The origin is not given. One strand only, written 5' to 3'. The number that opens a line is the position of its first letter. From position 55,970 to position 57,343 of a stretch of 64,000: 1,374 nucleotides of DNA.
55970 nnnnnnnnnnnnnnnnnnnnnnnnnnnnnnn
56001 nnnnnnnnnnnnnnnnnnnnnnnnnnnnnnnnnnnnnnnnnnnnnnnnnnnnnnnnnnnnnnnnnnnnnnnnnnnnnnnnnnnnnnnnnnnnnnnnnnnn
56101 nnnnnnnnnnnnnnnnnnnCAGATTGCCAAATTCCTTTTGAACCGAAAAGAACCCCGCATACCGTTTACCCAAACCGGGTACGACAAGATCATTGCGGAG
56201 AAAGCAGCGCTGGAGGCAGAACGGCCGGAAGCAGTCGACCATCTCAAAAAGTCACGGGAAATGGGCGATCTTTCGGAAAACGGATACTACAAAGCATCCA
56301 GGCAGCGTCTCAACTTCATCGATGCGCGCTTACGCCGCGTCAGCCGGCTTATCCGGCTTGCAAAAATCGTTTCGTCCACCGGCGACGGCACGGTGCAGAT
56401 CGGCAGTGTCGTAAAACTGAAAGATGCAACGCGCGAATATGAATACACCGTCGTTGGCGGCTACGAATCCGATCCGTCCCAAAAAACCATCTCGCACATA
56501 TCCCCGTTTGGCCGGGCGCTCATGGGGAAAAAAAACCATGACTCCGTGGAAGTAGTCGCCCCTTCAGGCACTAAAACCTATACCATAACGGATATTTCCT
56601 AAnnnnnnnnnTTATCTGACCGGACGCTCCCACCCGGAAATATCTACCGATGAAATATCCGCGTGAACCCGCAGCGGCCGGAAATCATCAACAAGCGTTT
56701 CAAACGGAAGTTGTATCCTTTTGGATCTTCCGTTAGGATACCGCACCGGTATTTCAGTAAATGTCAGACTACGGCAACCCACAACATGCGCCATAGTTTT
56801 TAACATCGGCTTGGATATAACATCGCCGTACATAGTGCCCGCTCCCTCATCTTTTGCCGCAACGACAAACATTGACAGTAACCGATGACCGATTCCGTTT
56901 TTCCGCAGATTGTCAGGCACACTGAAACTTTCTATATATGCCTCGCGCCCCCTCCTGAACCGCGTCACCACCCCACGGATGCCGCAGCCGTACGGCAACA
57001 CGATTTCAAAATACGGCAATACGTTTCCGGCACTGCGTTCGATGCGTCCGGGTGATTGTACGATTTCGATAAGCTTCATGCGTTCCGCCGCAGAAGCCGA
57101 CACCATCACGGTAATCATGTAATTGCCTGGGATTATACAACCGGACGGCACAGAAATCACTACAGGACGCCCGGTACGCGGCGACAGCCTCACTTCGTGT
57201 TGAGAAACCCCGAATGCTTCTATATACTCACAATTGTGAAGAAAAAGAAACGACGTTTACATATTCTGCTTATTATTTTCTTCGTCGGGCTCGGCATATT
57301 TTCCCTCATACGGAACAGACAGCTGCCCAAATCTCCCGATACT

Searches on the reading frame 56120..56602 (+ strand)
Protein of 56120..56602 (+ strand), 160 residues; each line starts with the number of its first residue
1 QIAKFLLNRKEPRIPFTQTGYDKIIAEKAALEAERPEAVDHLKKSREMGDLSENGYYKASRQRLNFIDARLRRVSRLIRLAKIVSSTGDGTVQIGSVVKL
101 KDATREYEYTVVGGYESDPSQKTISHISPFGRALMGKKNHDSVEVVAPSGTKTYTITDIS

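Call 42: search_protein_families(library=pfam, proteins=[window:56120-56602:+], max_evalue=0.01)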
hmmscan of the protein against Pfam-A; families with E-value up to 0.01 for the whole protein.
window:56120-56602:+ (160 aa): 2 families
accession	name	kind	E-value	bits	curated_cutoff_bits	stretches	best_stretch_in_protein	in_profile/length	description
PF01272.25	GreA_GreB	-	2.1e-21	76.1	26.9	1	89-160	3-76/77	Transcription elongation factor, GreA/GreB, C-term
PF03449.20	GreA_GreB_N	-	1.3e-15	57.7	24.5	1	14-83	1-71/71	Transcription elongation factor, N-terminal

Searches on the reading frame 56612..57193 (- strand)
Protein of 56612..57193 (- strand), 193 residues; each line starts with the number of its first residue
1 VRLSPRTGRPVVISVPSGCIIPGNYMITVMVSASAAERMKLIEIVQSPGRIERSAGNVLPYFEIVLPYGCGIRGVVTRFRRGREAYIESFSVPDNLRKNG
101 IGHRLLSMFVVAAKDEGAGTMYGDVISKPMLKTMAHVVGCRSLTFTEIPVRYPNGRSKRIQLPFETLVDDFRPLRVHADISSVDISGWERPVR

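Call 42: search_protein_families(library=pfam, proteins=[window:56612-57193:-], max_evalue=0.01)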
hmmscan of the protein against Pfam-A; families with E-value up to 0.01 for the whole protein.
window:56612-57193:- (193 aa): 1 family
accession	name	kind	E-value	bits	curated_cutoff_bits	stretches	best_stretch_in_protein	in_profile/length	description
PF00583.31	Acetyltransf_1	-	0.00082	20.1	20.7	1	79-122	55-97/116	Acetyltransferase (GNAT) family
